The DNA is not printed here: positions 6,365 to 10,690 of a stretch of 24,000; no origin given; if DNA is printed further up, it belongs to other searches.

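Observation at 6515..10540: Single-module membrane NRPS with epsilon-poly-L-lysine synthetase (Pls/PosA-type) architecture; hand-read specificity code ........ points to Lys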

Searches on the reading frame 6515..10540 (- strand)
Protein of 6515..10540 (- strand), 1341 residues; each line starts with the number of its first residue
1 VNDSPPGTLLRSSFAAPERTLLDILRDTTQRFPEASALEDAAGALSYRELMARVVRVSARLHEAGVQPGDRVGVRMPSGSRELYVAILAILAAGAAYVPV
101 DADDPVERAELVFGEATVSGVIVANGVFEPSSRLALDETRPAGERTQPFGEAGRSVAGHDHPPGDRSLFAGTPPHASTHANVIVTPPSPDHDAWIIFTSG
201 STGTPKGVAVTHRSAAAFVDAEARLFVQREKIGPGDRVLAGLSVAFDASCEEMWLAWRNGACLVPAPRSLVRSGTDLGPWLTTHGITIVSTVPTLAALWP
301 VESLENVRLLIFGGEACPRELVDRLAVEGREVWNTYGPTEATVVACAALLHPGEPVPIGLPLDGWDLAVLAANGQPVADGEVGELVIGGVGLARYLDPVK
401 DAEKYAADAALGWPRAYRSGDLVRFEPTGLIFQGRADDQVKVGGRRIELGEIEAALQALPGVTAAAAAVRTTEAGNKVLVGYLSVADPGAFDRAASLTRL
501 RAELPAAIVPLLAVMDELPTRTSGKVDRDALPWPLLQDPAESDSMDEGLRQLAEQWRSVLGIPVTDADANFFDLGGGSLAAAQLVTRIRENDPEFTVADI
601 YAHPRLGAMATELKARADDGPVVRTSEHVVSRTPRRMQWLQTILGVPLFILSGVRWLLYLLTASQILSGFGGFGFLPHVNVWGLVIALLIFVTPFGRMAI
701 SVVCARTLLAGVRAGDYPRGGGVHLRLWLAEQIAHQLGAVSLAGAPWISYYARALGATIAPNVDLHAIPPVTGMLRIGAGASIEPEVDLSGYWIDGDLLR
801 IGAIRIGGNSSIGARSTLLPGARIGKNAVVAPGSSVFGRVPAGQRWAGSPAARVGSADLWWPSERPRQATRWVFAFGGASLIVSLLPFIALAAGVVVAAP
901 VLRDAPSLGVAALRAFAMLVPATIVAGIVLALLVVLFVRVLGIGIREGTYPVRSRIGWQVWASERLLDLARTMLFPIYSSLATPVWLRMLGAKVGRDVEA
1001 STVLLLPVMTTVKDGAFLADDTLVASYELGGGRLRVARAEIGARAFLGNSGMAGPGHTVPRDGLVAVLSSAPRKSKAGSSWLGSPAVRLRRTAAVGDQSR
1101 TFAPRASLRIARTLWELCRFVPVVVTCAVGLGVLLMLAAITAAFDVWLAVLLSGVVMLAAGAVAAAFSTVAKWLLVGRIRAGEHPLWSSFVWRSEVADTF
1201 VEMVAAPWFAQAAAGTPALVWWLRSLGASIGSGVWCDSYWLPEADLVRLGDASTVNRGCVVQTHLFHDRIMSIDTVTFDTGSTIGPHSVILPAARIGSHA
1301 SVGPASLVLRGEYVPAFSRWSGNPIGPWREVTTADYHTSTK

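Call 4: search_protein_families(library=ncbifam, proteins=[window:6515-10540:-], max_evalue=0.01)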
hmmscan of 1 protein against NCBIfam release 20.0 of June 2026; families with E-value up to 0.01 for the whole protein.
window:6515-10540:- (1341 aa): 113 families (the best 25 are shown)
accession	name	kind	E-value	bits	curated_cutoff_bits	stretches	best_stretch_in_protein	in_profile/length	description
TIGR02353.1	NRPS_term_dom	equivalog_domain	6.4e-213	709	423.1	1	640-1325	2-695/695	Pls/PosA family non-ribosomal peptide synthetase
TIGR01733.1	AA-adenyl-dom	subfamily_domain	2.4e-104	349.4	317.4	1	46-466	1-408/409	amino acid adenylation domain-containing protein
NF038078.1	NRPS_MxcG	equivalog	7e-86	288.7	2300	1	14-618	451-1046/1442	myxochelin non-ribosomal peptide synthetase MxcG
NF004282.0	PRK05691.1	subfamily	1.9e-81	273.1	4090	2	190-622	1273-1714/4334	non-ribosomal peptide synthase/polyketide synthase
NF007605.2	PRK10252.1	equivalog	4.7e-72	243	2400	2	187-613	591-1041/1292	enterobactin non-ribosomal peptide synthetase EntF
NF047350.1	aureusi_NRPS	equivalog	2.4e-70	237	2500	1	18-614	1433-1991/2373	aureusimine non-ribosomal peptide synthetase AusA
NF041803.1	NRPS_SolG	exception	4.8e-67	226.4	2200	1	26-610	568-1152/1163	solanimycin non-ribosomal peptide synthetase SolG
TIGR01734.1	D-ala-DACP-lig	equivalog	2.9e-48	164.7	559.85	2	190-531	142-498/504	D-alanine--poly(phosphoribitol) ligase subunit DltA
TIGR03098.1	ligase_PEP_1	hypoth_equivalog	6e-48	163.6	592.35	1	23-531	4-514/517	acyl-CoA ligase (AMP-forming), exosortase A system-associated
NF003417.0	PRK04813.1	subfamily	6.3e-48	163.6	476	2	190-531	144-499/505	D-alanine--poly(phosphoribitol) ligase subunit DltA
NF004837.0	PRK06187.1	subfamily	3.2e-45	154.4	476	1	19-531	8-518/531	long-chain-fatty-acid--CoA ligase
TIGR03443.1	alpha_am_amid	equivalog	2.6e-37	127.8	1030.1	3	415-486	678-750/1390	L-aminoadipate-semialdehyde dehydrogenase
NF004114.0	PRK05605.1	equivalog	6.2e-31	107.3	766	2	187-530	218-564/575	long-chain-fatty-acid--CoA ligase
NF005714.0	PRK07529.1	subfamily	1.3e-30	106.3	632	2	183-537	211-578/640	acyl-CoA synthetase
NF005801.1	PRK07656.1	equivalog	1.9e-29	102.7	657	1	20-530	2-498/500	FadD3 family acyl-CoA ligase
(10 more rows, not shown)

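Call 5: search_protein_families(library=pfam, proteins=[window:6515-10540:-], max_evalue=0.01)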
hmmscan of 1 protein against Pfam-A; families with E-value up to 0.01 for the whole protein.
window:6515-10540:- (1341 aa): 5 families
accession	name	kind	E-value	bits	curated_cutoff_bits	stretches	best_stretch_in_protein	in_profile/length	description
PF00501.34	AMP-binding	-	5.1e-69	233.4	29.9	1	26-394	2-381/384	AMP-binding enzyme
PF00550.31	PP-binding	-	3.5e-13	50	20.8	1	551-611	2-65/67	Phosphopantetheine attachment site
PF00132.30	Hexapep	-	8.5e-11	41.5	27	1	804-836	2-34/36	Bacterial transferase hexapeptide (six repeats)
PF16450.11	Prot_ATP_ID_OB_C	-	0.0006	20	23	0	52-79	22-49/56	Proteasomal ATPase OB C-terminal domain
PF14602.12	Hexapep_2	-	0.00075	19.6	27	1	804-836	2-32/34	Hexapeptide repeat of succinyl-transferase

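Call 8: find_homologous_proteins(query=window:6515-10540:-, max_evalue=1e-10)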
Query window:6515-10540:- (1341 aa): 7984 proteins with E <= 1e-10 among 8000 candidates; the best 120 are listed.
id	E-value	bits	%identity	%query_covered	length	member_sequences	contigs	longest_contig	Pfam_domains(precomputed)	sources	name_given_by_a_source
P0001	0.0e+0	2972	100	100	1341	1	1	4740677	PF00550.32,PF00132.31,PF00501.35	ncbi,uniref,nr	ncbi:Pls/PosA family non-ribosomal peptide synthetase [Rathayibacter soli]|uniref:Pls/PosA family no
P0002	0.0e+0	2213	76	100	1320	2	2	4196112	PF00550.32,PF00132.31,PF00501.35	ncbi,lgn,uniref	ncbi:Pls/PosA family non-ribosomal peptide synthetase [Diaminobutyricibacter sp. McL0608]|uniref:Pls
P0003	0.0e+0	2212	76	100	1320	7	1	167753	PF00550.32,PF00132.31,PF00501.35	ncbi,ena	-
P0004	0.0e+0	2211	76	100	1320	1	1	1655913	PF00550.32,PF00132.31,PF00501.35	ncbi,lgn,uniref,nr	ncbi:amino acid adenylation domain-containing protein [Diaminobutyricibacter tongyongensis]|uniref:A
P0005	0.0e+0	2201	76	100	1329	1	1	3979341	PF00550.32,PF00132.31,PF00501.35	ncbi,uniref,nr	ncbi:Pls/PosA family non-ribosomal peptide synthetase [Leifsonia poae]|uniref:Pls/PosA family non-ri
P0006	0.0e+0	2197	76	100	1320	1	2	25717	PF00550.32,PF00132.31,PF00501.35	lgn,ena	-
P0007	0.0e+0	2195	76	100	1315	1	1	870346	PF00550.32,PF00132.31,PF00501.35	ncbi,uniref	ncbi:Pls/PosA family non-ribosomal peptide synthetase [Leifsonia sp. NPDC058230]|uniref:Pls/PosA fam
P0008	0.0e+0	2194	75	100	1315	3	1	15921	PF00550.32,PF00132.31,PF00501.35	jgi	jgi:non-ribosomal peptide synthetase-like protein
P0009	0.0e+0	2193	76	99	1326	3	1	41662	PF00550.32,PF00132.31,PF00501.35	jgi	jgi:non-ribosomal peptide synthetase-like protein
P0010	0.0e+0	2190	75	100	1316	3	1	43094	PF00550.32,PF14602.13,PF00132.31,PF00501.35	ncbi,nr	ncbi:MAG TPA: Pls/PosA family non-ribosomal peptide synthetase [Leifsonia sp.]|nr:Pls/PosA family no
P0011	0.0e+0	2181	75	100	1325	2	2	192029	PF00550.32,PF00132.31,PF00501.35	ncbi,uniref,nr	ncbi:Pls/PosA family non-ribosomal peptide synthetase [Leifsonia poae]|uniref:Non-ribosomal peptide 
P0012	0.0e+0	2180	75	100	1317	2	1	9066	PF00550.32,PF14602.13,PF00132.31,PF00501.35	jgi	jgi:non-ribosomal peptide synthetase-like protein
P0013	0.0e+0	2179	75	100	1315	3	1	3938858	PF00550.32,PF00132.31,PF00501.35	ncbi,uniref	ncbi:Pls/PosA family non-ribosomal peptide synthetase [Leifsonia poae]|uniref:Pls/PosA family non-ri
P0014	0.0e+0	2161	74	100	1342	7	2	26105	PF00550.32,PF00132.31,PF00501.35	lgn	-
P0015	0.0e+0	2153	74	100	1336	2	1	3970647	PF00550.32,PF00132.31,PF00501.35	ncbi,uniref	ncbi:Pls/PosA family non-ribosomal peptide synthetase [Leifsonia sp. Le1]|uniref:Pls/PosA family non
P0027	0.0e+0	2108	73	100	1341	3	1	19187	PF00550.32,PF00132.31,PF00501.35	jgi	-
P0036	0.0e+0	2093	73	100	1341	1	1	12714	PF00550.32,PF00132.31,PF00501.35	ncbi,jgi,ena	jgi:non-ribosomal peptide synthetase-like protein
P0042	0.0e+0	2088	72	100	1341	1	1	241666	PF00550.32,PF00132.31,PF00501.35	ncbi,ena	-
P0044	0.0e+0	2087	72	99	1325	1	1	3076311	PF00550.32,PF00132.31,PF00501.35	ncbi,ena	-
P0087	0.0e+0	2034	71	100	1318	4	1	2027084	PF00550.32,PF00132.31,PF00501.35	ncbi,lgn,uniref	ncbi:Pls/PosA family non-ribosomal peptide synthetase [Agromyces sp. PvR057]|uniref:Pls/PosA family 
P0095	0.0e+0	2029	71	99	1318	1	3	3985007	PF00550.32,PF00132.31,PF00501.35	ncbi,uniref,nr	ncbi:amino acid adenylation domain-containing protein [Pseudoclavibacter chungangensis]|uniref:Amino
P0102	0.0e+0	2020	70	100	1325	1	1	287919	PF00550.32,PF14602.13,PF00132.31,PF00501.35,PF13193.13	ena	-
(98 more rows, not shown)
